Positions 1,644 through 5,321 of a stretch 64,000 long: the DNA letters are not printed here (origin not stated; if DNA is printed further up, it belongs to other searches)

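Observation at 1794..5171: Single-polypeptide PLD(HKD)-SNF2 helicase with an extra ~300-aa C-terminal domain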

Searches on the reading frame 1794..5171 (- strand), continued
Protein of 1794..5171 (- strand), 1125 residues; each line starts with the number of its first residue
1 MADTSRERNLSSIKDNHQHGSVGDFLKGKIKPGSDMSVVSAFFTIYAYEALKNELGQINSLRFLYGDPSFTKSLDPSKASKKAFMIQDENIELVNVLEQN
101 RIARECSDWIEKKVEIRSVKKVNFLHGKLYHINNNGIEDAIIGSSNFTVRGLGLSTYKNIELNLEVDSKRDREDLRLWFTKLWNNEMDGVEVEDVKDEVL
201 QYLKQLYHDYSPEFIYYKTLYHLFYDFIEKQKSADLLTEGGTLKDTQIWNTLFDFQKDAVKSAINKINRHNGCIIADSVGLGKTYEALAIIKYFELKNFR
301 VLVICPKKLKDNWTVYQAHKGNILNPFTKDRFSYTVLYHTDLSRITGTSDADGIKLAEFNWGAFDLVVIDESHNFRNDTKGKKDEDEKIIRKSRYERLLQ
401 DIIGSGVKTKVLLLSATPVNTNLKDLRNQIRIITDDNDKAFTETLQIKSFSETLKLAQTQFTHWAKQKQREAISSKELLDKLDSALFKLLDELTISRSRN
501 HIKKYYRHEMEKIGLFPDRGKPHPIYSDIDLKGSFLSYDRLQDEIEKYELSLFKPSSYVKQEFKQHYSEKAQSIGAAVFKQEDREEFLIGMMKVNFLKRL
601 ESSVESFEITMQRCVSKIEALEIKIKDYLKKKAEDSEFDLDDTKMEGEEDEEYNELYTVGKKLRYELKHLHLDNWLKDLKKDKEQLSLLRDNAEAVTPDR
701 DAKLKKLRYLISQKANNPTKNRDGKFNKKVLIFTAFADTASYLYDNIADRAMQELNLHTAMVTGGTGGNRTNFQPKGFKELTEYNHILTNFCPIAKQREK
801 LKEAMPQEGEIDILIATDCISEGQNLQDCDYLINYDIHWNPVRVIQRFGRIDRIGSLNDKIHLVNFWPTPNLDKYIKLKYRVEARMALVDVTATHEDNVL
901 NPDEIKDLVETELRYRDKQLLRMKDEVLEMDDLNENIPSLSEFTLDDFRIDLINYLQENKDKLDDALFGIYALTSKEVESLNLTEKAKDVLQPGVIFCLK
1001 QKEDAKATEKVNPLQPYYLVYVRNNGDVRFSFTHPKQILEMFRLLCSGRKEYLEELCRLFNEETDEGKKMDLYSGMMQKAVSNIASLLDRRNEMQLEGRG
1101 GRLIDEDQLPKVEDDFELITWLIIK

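Call 90: get_annotated_region(hit=H49, flank=7000)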
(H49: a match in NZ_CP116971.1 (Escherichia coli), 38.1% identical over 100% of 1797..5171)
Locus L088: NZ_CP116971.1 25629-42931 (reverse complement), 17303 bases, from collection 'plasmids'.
description: Escherichia coli strain CUVM3 plasmid pCUVM3.1, complete sequence
organism: Escherichia coli (NCBI taxid 562)
taxonomy: Bacteria; Pseudomonadota; Gammaproteobacteria; Enterobacterales; Enterobacteriaceae; Escherichia; Escherichia coli
host: -; source: Sus scrofa; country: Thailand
typing (MOB-suite, as given by PLSDB): conjugative; replicon IncFIA,IncFIB,IncFIC; relaxase MOBF; mating-pair formation MPF_F
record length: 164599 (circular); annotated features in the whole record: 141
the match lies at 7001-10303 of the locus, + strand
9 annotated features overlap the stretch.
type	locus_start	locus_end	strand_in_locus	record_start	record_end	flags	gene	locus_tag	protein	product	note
CDS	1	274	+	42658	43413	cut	istB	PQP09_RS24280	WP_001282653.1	IS21-like element ISSso4 family helper ATPase IstB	-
CDS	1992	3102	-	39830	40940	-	-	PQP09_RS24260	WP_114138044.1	IS3 family transposase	-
CDS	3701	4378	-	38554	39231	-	-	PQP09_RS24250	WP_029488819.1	hypothetical protein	-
CDS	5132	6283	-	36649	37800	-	-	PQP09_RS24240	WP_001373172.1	IS30-like element IS30 family transposase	GO:0006313 - DNA transposition [Evidence IEA]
CDS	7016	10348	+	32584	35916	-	-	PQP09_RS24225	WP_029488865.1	SNF2-related protein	-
CDS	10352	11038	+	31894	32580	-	-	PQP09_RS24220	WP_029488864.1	DUF4391 domain-containing protein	-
CDS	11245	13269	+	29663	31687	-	-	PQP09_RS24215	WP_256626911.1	site-specific DNA-methyltransferase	GO:0006306 - DNA methylation [Evidence IEA]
CDS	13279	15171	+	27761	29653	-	-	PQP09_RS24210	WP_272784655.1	DEAD/DEAH box helicase family protein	-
CDS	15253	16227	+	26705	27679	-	-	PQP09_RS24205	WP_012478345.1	IS30-like element ISApl1 family transposase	GO:0006313 - DNA transposition [Evidence IEA]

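Call 96: search_protein_families(library=pfam, proteins=[L019:6612-11033:+, L024:14391-19085:+, L029:13369-17937:+, L042:14232-18806:+, L048:5134-9447:+, L005:13315-16761:+], max_evalue=0.001)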
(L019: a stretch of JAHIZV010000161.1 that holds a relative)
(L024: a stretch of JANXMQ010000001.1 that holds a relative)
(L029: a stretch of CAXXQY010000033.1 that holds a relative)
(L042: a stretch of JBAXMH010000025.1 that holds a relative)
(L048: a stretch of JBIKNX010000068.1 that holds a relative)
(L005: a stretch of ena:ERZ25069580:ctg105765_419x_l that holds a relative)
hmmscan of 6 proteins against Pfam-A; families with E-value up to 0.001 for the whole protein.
L019:6612-11033:+ (1473 aa): 4 families
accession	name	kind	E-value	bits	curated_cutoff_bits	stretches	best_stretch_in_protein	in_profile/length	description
PF20217.3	DUF6577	-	4e-29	102.2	27.8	1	1274-1457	1-190/204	Family of unknown function (DUF6577)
PF07669.17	Eco57I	-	4.4e-28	98.9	25.3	1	619-908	1-171/171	Eco57I restriction-modification methylase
PF20473.4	MmeI_Mtase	-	7.6e-06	25.7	27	1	537-652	9-93/259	MmeI, DNA-methyltransferase domain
PF02384.22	N6_Mtase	-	0.00017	21.4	20.4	0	453-492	3-38/311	N-6 DNA Methylase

L024:14391-19085:+ (1564 aa): 4 families
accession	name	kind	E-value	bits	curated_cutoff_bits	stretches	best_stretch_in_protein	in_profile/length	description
PF07669.17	Eco57I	-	6.2e-14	52.9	25.3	1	633-889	1-165/171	Eco57I restriction-modification methylase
PF12686.12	DUF3800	-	7.2e-07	30.4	21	1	1329-1514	1-148/149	Protein of unknown function (DUF3800)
PF20473.4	MmeI_Mtase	-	1.7e-05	24.6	27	1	556-658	14-88/259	MmeI, DNA-methyltransferase domain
PF02384.22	N6_Mtase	-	0.00024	21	20.4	0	470-512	5-40/311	N-6 DNA Methylase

L029:13369-17937:+ (1522 aa): 7 families
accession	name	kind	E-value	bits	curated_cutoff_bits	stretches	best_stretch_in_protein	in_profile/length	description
PF07669.17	Eco57I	-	4.5e-37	128.2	25.3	1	620-878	2-167/171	Eco57I restriction-modification methylase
PF20217.3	DUF6577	-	3.3e-30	105.8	27.8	1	1332-1516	2-190/204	Family of unknown function (DUF6577)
PF12950.13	TaqI_C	-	2.2e-09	38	26.5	1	1002-1158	2-118/118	TaqI-like C-terminal specificity domain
PF02384.22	N6_Mtase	-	4.9e-08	33.1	20.4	0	453-496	3-42/311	N-6 DNA Methylase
PF20473.4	MmeI_Mtase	-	1.7e-07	31.2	27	1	541-641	13-85/259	MmeI, DNA-methyltransferase domain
PF14335.11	DUF4391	-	0.00011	22.6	29.9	1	96-167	59-126/232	Domain of unknown function (DUF4391)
PF25120.1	DUF7814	-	0.00055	20.1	27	0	355-448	141-223/228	Domain of unknown function (DUF7814)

L042:14232-18806:+ (1524 aa): 4 families
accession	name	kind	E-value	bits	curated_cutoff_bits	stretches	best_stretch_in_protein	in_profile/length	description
PF07669.17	Eco57I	-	3.4e-39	135.1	25.3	1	875-1117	1-171/171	Eco57I restriction-modification methylase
PF02384.22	N6_Mtase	-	8.1e-12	45.5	20.4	1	1021-1144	123-243/311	N-6 DNA Methylase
PF12950.13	TaqI_C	-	3e-10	40.8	26.5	1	1241-1385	1-118/118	TaqI-like C-terminal specificity domain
PF01797.21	Y1_Tnp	-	1.1e-06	29.2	23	1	638-714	39-120/121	Transposase IS200 like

L048:5134-9447:+ (1437 aa): 5 families
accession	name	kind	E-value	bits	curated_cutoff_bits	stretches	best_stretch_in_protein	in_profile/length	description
PF07669.17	Eco57I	-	7.4e-30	104.7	25.3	1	895-1144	1-171/171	Eco57I restriction-modification methylase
PF02384.22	N6_Mtase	-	5.7e-14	52.6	20.4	1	1045-1169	122-245/311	N-6 DNA Methylase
PF12950.13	TaqI_C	-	7.7e-14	52.4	26.5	1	1261-1365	2-101/118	TaqI-like C-terminal specificity domain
PF01797.21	Y1_Tnp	-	1.6e-08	35.1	23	1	668-743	41-120/121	Transposase IS200 like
PF20473.4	MmeI_Mtase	-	3e-05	23.8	27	1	816-1130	13-218/259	MmeI, DNA-methyltransferase domain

L005:13315-16761:+ (1148 aa): 4 families
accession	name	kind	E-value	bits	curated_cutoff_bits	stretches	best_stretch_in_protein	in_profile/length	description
PF07669.17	Eco57I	-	9.8e-30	104.3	25.3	1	620-868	1-171/171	Eco57I restriction-modification methylase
PF02384.22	N6_Mtase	-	4.1e-06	26.8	20.4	0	436-479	3-42/311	N-6 DNA Methylase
PF20473.4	MmeI_Mtase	-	0.00014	21.6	27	0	526-547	13-34/259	MmeI, DNA-methyltransferase domain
PF14335.11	DUF4391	-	0.00027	21.4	29.9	1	109-216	66-162/232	Domain of unknown function (DUF4391)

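Call 98: search_dna_similar(query=L088:10352-11035:+, collection=plasmids, mode=protein, max_evalue=0.00001, max_rows=10)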
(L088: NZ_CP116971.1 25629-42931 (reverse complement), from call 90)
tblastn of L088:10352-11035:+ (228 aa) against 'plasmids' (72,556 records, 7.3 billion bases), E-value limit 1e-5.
Records with a match: 44; places in all: 44; records where one place covers at least 80% of the query: 44.
Best place of each record, by identity: >=99% 3; 95-99% 3; 90-95% 8; 80-90% 1; <60% 29.
By first word of the organism name: Escherichia 14; Acinetobacter 10; Lactococcus 3; Citrobacter 2; Variovorax 1; Aeromonas 1; Endozoicomonas 1; Enterobacter 1; Methylotuvimicrobium 1; Raoultella 1; and 9 more.
By predicted mobility (MOB-suite, as given by PLSDB): non-mobilizable 20; mobilizable 14; conjugative 10.
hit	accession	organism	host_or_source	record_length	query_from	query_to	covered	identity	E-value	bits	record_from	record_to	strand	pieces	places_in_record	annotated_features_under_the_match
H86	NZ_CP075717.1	Escherichia coli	Sus scrofa,water sample,wastewater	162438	1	228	100%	100.0%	2e-149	466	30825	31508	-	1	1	DUF4391 domain-containing protein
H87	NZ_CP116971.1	Escherichia coli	Sus scrofa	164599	1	228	100%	100.0%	2e-149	466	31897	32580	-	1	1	DUF4391 domain-containing protein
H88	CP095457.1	Escherichia coli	pig,cell culture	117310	1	228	100%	99.1%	2e-147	460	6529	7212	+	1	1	DUF4391 domain-containing protein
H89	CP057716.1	Escherichia coli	culture,Pooled pig faecal samples ...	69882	1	228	100%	97.8%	2e-145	454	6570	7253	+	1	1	DUF4391 domain-containing protein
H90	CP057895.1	Escherichia coli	culture,Pooled cattle faecal samples ...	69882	1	228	100%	97.8%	2e-145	454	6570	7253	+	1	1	DUF4391 domain-containing protein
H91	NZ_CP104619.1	Escherichia coli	cell culture,chicken feces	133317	1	228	100%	97.8%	2e-145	454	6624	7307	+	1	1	DUF4391 domain-containing protein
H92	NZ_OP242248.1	Escherichia coli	Homo sapiens,stool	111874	1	228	100%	92.1%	5e-135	425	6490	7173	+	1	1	DUF4391 domain-containing protein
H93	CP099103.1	Escherichia coli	culture,Pooled sediment sample ...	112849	1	228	100%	92.1%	5e-135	425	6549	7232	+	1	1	DUF4391 domain-containing protein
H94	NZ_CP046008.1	Escherichia coli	swine,mixed culture,feces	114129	1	228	100%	91.7%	3e-135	426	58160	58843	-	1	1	DUF4391 domain-containing protein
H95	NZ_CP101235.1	Escherichia coli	Homo sapiens,cell culture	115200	1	228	100%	91.7%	3e-135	426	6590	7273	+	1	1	DUF4391 domain-containing protein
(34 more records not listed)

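Call 99: search_dna_similar(query=L079:13249-14004:+, collection=plasmids, mode=protein, max_evalue=0.00001, max_rows=10)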
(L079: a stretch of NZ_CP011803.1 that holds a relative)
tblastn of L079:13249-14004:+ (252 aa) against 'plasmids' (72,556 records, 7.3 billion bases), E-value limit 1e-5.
Records with a match: 30; places in all: 30; records where one place covers at least 80% of the query: 26.
Best place of each record, by identity: <60% 30.
By first word of the organism name: Acinetobacter 10; Vibrio 3; Escherichia 3; Aeromonas 1; Methanomethylovorans 1; Paraburkholderia 1; Desulforapulum 1; Persicobacter 1; Shewanella 1; Acetobacter 1; and 7 more.
By predicted mobility (MOB-suite, as given by PLSDB): mobilizable 12; non-mobilizable 11; conjugative 7.
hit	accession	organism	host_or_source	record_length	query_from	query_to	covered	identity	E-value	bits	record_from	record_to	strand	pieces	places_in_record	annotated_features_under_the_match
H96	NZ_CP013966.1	Aeromonas hydrophila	fish,cell culture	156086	5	250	98%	26.3%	1e-27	118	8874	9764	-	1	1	DUF4391 domain-containing protein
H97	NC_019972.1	Methanomethylovorans hollandica DSM 15978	-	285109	9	240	92%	27.6%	1e-33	135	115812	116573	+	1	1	DUF4391 domain-containing protein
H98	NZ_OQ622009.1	Vibrio parahaemolyticus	-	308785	5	250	98%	25.9%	2e-27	117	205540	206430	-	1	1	DUF4391 domain-containing protein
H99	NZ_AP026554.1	Vibrio vulnificus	shrimp,shrimp food,homogenised shrimp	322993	5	250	98%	25.9%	2e-27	117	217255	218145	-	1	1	DUF4391 domain-containing protein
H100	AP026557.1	Vibrio alginolyticus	shrimp,shrimp food,homogenised shrimp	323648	5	250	98%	25.9%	2e-27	117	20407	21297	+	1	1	chemotaxis protein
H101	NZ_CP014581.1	Paraburkholderia phytofirmans OLGA172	-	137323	9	251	96%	26.0%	1e-28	121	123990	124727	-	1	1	DUF4391 domain-containing protein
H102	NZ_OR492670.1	Acinetobacter gerneri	-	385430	5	188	73%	34.2%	5e-21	99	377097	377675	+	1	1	DUF4391 domain-containing protein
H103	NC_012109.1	Desulforapulum autotrophicum HRM2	-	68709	6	250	97%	25.5%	6e-26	113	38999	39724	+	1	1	DUF4391 domain-containing protein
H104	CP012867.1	Persicobacter sp. JZB09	cell culture,soil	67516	9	240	92%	26.8%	6e-16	84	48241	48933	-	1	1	record has no annotation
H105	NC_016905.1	Shewanella baltica OS678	-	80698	1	239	95%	26.0%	2e-23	105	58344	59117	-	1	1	DUF4391 domain-containing protein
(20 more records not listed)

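Call 100: list_cluster_members(proteins=[P0001])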
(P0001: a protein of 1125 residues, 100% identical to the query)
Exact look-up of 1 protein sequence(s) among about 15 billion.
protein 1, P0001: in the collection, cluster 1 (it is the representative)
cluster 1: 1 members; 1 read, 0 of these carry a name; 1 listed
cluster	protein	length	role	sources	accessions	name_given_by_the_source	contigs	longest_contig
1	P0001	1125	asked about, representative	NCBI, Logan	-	-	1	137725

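Call 103: search_dna_similar(query=window:1797-5171:-, collection=phages, mode=protein, max_evalue=1e-20, max_rows=10)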
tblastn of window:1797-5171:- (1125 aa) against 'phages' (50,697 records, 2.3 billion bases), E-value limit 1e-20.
Records with a match: 5; places in all: 6; records where one place covers at least 80% of the query: 3.
Best place of each record, by identity: <60% 5.
By first word of the organism name: Bacteriophage 2; Listeria 2; Erysipelothrix 1.
By host as written in the record: - 2; Listeria monocytogenes 2; Erysipelothrix rhusiopathiae ZJ 1.
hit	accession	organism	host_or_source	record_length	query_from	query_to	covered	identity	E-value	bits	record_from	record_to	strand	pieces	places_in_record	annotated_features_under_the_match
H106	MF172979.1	Erysipelothrix phage phi1605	Erysipelothrix rhusiopathiae ZJ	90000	15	1125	99%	39.4%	0e+0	701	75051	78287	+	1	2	DEAD/DEAH box helicase-like protein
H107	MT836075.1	Bacteriophage sp.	human fecal samples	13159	13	1125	99%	39.3%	0e+0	720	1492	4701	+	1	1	record has no annotation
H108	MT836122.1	Bacteriophage sp.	human fecal samples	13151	22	1125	98%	38.2%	0e+0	669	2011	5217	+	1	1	record has no annotation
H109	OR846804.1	Listeria phage LM 4-11-1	Listeria monocytogenes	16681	22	498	42%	37.7%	9e-77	285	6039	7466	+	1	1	record has no annotation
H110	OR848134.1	Listeria phage LM 4-14-1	Listeria monocytogenes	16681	22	498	42%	37.7%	9e-77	285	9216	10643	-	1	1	record has no annotation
